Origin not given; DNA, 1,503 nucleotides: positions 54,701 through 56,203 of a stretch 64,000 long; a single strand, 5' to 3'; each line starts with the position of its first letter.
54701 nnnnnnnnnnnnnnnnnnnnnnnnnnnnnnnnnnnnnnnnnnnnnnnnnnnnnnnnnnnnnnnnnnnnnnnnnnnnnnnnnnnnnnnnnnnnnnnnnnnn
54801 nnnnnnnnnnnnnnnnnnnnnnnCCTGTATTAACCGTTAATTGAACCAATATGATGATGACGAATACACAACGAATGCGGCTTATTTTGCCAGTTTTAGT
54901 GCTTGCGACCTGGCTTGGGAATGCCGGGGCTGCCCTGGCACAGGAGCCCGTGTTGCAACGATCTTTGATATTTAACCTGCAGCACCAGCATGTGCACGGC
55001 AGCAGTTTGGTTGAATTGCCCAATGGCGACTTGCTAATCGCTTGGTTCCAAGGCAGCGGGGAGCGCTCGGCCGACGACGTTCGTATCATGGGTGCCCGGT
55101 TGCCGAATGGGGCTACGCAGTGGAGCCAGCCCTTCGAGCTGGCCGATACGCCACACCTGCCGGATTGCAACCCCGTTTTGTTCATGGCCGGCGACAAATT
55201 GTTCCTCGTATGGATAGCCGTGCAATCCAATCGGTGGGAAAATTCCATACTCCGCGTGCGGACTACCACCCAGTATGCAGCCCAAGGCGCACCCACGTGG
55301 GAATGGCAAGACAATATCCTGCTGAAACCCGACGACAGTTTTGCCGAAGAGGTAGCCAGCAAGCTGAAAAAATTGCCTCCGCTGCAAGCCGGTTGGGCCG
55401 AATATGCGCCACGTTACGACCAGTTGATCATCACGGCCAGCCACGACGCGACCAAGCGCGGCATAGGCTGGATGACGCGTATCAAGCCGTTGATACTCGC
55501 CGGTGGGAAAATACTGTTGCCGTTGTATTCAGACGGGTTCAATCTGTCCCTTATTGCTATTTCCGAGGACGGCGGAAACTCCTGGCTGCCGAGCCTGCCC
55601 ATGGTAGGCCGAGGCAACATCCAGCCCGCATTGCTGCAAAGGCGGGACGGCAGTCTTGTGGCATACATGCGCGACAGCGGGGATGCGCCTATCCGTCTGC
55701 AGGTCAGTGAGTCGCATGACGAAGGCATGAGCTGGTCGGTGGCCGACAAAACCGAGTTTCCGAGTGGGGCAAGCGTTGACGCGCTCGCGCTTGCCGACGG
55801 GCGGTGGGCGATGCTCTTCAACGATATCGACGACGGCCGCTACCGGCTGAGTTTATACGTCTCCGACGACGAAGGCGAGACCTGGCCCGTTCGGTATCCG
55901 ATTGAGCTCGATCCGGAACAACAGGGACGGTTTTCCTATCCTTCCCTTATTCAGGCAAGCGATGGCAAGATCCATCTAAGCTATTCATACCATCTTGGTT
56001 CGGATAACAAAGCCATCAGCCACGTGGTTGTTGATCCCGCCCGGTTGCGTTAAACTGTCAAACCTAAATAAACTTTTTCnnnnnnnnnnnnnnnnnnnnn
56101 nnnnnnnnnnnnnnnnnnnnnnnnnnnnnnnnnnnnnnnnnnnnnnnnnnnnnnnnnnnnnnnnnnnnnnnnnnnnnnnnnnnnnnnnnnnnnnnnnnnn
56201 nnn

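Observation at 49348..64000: Phosphoesterase-rich, sialidase-fold, SusC-linked gene array: a PUL-like locus for a phosphorylated glycoconjugate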

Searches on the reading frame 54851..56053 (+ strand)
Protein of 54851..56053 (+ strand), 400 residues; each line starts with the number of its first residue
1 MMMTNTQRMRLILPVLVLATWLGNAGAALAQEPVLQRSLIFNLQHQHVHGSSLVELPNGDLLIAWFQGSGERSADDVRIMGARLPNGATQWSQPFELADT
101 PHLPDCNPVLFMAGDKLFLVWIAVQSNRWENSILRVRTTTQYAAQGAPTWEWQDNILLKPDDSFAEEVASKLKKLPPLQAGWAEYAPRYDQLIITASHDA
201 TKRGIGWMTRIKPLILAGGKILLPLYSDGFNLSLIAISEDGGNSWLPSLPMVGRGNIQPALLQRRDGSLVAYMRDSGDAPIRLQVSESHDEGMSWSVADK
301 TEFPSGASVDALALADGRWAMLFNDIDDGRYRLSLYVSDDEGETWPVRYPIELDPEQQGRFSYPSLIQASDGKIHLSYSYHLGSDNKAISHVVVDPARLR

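Call 3: search_protein_families(library=pfam, proteins=[window:54851-56053:+], max_evalue=0.01)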
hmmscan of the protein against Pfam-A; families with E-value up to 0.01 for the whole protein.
window:54851-56053:+ (400 aa): 3 families
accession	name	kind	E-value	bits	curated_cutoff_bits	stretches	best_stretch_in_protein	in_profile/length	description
PF13088.12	BNR_2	-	4.8e-43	147.9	31.4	2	210-376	113-277/277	BNR repeat-like domain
PF13859.12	BNR_3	-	3.5e-06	27.1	27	1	229-298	147-213/308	BNR repeat-like domain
PF02012.26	BNR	-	0.00023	21.1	27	0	336-345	1-10/12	BNR/Asp-box repeat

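Call 14: search_solved_structures(query=window:54851-56053:+, max_evalue=1)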
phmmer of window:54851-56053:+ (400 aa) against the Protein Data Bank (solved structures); distinct sequences matched with E-value up to 1: 33.
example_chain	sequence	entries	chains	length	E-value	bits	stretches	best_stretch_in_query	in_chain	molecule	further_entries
8feb_A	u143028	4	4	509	2.4e-06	29.8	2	239-352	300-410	Sialidase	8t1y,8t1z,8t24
8t26_A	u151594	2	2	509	2.4e-06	29.8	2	239-352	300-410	Sialidase, putative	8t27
8gn6_C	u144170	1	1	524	4.6e-05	25.6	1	239-352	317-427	Sialidase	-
8gn6_A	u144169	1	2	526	5e-05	25.4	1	239-352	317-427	Sialidase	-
4x6k_A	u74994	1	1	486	0.00071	21.6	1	218-380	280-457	Anhydrosialidase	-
4x47_A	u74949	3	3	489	0.00073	21.6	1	218-380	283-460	Anhydrosialidase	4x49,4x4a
1sli_A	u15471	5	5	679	0.0052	18.8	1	218-380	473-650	INTRAMOLECULAR TRANS-SIALIDASE | SIALIDASE L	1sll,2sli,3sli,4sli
7qy9_A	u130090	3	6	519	0.0093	18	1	235-369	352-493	BNR/Asp-box repeat protein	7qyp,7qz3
7qxo_A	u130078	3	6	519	0.0095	17.9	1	235-369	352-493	BNR/Asp-box repeat protein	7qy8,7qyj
4fj6_A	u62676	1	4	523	0.045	15.7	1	235-369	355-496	glycoside hydrolase family 33, candidate sialidase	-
1bc5_A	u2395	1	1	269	0.061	15.3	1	261-328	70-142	CHEMOTAXIS RECEPTOR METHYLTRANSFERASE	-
1af7_A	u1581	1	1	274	0.063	15.2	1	261-328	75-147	CHEMOTAXIS RECEPTOR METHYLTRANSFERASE CHER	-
4r58_A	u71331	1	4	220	0.079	14.9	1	159-222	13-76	Leucine Rich Repeat protein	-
3rfs_A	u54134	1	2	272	0.088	14.8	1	159-221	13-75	Internalin B, repeat modules, Variable lymphocyte receptor B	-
5gs2_B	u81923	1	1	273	0.089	14.7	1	159-221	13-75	repebody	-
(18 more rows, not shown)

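Call 21: search_protein_families(library=ncbifam, proteins=[window:54851-56053:+], max_evalue=0.001)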
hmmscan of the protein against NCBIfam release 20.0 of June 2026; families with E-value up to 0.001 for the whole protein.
window:54851-56053:+ (400 aa): 0 families
